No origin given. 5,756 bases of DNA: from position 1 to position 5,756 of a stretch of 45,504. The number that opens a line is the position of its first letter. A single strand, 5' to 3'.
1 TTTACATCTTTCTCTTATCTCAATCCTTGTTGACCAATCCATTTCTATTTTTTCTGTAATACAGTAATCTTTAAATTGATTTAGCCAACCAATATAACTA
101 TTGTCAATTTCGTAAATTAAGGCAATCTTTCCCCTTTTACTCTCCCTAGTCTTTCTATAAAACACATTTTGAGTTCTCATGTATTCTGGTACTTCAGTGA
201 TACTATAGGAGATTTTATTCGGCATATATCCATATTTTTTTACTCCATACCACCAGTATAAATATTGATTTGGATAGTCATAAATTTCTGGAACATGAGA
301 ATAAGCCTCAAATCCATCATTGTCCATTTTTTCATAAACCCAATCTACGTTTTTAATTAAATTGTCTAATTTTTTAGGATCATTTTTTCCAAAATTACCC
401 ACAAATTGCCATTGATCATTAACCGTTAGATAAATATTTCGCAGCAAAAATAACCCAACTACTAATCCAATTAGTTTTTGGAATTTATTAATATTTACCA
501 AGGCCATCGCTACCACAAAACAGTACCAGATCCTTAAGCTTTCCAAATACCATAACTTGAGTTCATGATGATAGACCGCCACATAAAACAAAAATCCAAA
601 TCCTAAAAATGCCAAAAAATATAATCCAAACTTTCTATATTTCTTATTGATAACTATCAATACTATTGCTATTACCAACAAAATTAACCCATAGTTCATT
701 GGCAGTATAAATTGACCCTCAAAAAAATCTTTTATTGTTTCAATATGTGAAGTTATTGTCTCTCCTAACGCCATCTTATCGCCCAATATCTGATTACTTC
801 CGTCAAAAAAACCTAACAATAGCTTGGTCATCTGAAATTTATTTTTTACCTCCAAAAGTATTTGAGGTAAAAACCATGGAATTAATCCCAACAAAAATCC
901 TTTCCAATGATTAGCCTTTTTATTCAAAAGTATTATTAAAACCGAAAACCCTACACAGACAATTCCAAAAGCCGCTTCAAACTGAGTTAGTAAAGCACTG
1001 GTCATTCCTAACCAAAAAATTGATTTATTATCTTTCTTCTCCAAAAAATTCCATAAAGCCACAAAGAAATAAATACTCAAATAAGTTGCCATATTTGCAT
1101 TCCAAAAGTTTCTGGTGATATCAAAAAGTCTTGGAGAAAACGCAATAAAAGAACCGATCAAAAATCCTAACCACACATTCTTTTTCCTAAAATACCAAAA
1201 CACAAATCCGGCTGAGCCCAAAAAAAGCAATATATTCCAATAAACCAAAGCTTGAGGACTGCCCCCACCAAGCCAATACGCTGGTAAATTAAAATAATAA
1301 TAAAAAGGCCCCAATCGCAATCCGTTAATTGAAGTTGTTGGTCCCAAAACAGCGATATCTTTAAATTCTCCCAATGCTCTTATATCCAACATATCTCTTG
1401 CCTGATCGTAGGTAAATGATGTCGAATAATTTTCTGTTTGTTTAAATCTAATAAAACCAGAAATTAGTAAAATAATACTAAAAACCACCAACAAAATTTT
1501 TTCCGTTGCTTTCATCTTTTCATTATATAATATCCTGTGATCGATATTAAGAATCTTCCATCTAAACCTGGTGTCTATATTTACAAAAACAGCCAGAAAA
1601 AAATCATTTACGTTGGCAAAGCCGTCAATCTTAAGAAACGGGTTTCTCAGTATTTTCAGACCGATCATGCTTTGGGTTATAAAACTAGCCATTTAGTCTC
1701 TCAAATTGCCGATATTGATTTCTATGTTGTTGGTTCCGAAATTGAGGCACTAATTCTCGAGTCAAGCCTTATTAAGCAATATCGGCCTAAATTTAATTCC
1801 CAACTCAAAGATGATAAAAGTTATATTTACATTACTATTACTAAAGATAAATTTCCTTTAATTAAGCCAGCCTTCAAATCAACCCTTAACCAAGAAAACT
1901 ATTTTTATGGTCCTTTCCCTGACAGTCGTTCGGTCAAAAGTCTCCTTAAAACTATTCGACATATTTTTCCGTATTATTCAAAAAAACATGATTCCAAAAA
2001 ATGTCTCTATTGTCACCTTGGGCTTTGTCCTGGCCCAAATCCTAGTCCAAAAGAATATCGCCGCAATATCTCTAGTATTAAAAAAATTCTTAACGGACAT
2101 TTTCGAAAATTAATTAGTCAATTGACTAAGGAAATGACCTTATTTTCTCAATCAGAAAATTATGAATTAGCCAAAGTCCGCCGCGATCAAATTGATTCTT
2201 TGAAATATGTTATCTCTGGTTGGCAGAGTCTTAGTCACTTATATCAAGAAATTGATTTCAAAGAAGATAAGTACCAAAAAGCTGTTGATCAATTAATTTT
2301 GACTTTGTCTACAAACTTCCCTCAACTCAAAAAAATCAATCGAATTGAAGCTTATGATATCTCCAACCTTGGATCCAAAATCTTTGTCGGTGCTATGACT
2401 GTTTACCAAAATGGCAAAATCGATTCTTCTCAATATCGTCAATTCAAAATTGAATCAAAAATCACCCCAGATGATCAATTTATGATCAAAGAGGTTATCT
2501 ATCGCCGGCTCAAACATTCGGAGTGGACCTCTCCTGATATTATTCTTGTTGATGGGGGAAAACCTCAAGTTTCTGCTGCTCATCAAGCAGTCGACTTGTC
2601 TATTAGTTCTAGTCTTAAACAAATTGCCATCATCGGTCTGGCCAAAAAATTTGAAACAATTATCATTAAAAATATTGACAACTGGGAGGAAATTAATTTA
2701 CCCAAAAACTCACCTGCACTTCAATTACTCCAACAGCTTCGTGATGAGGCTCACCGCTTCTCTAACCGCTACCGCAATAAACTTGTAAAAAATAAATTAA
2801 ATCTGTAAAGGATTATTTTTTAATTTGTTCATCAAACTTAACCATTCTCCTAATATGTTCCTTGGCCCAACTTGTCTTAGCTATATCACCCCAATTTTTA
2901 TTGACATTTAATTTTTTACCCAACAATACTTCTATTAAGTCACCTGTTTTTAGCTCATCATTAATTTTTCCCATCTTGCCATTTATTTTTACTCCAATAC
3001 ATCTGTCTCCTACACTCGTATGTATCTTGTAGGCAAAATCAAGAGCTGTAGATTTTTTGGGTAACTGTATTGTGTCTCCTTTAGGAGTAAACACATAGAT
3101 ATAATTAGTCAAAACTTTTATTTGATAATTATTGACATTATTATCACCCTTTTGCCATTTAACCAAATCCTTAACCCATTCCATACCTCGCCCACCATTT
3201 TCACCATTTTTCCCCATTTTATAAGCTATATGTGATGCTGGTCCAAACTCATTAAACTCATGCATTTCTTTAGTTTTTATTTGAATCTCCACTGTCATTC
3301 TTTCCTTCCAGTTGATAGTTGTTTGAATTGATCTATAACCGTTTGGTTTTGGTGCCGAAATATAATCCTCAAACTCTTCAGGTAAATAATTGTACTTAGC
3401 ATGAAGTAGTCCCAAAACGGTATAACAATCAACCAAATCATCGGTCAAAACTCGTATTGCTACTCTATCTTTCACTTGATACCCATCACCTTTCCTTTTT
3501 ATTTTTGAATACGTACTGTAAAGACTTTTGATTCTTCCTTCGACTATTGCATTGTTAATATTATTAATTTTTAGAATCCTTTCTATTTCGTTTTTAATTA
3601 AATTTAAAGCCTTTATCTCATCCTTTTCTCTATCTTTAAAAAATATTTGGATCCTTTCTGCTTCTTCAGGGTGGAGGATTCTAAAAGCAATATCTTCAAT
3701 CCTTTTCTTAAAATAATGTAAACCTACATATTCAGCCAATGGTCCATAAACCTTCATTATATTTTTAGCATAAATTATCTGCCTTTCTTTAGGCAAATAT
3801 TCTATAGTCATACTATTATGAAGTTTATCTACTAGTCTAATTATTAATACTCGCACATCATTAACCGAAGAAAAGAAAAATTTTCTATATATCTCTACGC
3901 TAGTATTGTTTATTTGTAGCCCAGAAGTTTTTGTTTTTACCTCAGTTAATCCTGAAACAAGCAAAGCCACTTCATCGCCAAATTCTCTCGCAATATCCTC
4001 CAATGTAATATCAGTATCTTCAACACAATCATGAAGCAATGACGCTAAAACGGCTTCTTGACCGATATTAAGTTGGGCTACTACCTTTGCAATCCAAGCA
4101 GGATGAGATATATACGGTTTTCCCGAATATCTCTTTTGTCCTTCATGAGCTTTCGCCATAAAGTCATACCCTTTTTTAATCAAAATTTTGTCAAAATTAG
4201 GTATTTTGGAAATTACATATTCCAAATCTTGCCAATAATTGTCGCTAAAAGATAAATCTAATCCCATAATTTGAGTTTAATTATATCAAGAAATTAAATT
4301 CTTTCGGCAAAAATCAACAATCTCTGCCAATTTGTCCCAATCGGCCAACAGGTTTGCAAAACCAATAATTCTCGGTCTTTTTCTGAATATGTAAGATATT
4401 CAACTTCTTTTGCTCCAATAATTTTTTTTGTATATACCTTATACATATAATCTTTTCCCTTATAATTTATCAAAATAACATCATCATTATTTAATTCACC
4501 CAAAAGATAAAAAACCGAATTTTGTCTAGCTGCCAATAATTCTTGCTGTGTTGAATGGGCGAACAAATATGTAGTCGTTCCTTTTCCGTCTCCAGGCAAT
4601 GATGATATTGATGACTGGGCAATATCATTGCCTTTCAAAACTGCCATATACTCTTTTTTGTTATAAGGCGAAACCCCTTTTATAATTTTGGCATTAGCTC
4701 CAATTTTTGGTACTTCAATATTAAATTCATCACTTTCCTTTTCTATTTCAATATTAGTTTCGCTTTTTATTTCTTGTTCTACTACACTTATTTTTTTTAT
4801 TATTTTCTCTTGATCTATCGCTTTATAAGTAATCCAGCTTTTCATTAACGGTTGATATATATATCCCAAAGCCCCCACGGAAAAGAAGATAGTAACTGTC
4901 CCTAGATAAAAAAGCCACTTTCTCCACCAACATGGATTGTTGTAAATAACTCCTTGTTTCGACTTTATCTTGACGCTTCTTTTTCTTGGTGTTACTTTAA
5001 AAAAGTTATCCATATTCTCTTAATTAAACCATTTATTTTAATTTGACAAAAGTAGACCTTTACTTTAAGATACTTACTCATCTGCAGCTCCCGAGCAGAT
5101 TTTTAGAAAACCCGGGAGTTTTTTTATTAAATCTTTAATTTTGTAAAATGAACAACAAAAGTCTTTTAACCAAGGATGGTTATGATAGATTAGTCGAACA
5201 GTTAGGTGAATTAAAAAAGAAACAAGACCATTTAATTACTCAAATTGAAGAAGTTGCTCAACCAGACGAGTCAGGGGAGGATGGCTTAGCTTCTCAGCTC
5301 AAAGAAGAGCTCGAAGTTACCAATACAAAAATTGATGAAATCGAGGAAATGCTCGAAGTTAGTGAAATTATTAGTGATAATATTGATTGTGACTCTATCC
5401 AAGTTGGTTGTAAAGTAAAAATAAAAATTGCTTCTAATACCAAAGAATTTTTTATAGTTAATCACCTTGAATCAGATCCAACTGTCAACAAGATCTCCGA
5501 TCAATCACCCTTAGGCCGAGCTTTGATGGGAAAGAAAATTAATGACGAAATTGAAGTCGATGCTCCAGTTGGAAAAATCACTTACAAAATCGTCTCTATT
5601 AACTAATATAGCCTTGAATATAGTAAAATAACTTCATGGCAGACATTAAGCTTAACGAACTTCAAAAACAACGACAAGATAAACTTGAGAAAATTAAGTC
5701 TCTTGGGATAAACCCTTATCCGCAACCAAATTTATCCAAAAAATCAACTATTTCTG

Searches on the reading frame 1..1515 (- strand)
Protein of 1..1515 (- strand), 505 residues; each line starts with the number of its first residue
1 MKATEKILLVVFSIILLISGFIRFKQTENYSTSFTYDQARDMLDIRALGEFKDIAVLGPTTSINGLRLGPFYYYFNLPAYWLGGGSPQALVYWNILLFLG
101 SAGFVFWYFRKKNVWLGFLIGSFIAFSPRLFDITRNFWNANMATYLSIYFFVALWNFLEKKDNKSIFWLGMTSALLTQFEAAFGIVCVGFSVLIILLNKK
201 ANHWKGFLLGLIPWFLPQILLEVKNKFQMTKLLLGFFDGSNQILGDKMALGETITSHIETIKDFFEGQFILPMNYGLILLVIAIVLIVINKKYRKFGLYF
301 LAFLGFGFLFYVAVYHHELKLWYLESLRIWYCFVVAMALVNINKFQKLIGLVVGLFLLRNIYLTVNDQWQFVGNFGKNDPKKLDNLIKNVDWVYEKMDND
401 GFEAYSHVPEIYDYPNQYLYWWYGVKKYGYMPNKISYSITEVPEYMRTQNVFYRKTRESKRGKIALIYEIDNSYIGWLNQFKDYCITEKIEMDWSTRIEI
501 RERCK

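Call 9: search_protein_families(library=pfam, max_evalue=0.001, proteins=[window:1-1515:-])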
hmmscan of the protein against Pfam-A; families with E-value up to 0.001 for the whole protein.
window:1-1515:- (505 aa): 1 family
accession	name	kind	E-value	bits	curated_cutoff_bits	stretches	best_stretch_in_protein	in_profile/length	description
PF10131.15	PTPS_related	-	3.3e-06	26.3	26.4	1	94-198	31-137/621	6-pyruvoyl-tetrahydropterin synthase related domain; membrane protein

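Call 13: search_protein_families(library=ncbifam, max_evalue=0.01, proteins=[window:1-1515:-])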
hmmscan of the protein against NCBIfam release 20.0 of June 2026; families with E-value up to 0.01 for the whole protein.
window:1-1515:- (505 aa): 0 families

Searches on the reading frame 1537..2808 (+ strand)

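Call 9: search_protein_families(library=pfam, max_evalue=0.001, proteins=[window:1537-2808:+])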
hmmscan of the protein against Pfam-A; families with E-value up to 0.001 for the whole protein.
window:1537-2808:+ (423 aa): 3 families
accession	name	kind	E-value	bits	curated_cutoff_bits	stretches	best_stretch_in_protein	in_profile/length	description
PF08459.17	UvrC_RNaseH_dom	-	1.7e-40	138.9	22.3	1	264-408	6-157/159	UvrC RNAse H endonuclease domain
PF01541.30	GIY-YIG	-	2.5e-09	37.8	22.6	1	11-87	2-78/78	GIY-YIG catalytic domain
PF02151.25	UVR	-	4.1e-07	30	21.5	1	191-224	2-35/36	UvrB/uvrC motif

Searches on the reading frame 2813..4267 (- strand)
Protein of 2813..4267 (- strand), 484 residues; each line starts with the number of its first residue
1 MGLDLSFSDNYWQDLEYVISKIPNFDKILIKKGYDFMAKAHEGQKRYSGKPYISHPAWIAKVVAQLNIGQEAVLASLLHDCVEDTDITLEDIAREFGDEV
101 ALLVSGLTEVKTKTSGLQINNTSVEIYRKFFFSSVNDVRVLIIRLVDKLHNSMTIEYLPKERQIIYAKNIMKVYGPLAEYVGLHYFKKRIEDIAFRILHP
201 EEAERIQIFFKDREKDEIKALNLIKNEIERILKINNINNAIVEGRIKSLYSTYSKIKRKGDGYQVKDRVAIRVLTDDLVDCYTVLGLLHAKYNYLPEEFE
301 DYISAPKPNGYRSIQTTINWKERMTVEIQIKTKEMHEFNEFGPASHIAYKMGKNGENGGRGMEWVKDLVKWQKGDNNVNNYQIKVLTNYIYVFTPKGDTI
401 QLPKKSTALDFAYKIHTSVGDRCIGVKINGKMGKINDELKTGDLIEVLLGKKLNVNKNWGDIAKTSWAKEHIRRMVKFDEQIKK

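Call 9: search_protein_families(library=pfam, max_evalue=0.001, proteins=[window:2813-4267:-])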
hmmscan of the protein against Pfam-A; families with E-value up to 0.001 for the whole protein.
window:2813-4267:- (484 aa): 4 families
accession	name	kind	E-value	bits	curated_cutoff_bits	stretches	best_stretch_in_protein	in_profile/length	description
PF13328.12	HD_4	-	5e-32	111.2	27.2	1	35-182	3-154/156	HD domain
PF04607.23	RelA_SpoT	-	1.3e-31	109.6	27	1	244-353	1-112/113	Region found in RelA / SpoT proteins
PF02824.27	TGS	-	4.9e-19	68.6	22.2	1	390-448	1-59/60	TGS domain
PF01966.28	HD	-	0.0009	20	22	0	52-151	1-115/116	HD domain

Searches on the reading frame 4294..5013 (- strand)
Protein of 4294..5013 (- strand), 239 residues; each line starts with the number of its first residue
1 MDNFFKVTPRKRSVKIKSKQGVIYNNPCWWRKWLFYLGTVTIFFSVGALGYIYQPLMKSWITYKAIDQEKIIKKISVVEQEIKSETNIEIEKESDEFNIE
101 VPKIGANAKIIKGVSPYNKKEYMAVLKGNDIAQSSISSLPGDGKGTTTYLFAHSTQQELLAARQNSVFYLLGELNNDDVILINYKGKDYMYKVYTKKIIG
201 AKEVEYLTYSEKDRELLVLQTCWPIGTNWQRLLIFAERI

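Call 9: search_protein_families(library=pfam, max_evalue=0.001, proteins=[window:4294-5013:-])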
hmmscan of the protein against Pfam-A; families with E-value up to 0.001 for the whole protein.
window:4294-5013:- (239 aa): 1 family
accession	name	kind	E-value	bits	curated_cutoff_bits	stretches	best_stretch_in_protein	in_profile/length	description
PF04203.18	Sortase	-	9.3e-17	61.4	26.6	1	99-238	1-124/125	Sortase domain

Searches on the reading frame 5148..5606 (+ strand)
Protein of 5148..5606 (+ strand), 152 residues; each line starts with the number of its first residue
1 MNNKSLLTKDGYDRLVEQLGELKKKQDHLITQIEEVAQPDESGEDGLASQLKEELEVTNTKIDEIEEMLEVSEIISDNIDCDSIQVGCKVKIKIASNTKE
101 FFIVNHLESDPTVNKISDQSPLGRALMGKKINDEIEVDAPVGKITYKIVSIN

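Call 9: search_protein_families(library=pfam, max_evalue=0.001, proteins=[window:5148-5606:+])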
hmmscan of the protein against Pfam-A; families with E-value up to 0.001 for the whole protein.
window:5148-5606:+ (152 aa): 2 families
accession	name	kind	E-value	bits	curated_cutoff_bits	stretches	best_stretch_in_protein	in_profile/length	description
PF01272.25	GreA_GreB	-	5.3e-21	74.8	26.9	1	81-152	3-76/77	Transcription elongation factor, GreA/GreB, C-term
PF03449.20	GreA_GreB_N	-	1.6e-05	25.4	24.5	1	6-74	2-71/71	Transcription elongation factor, N-terminal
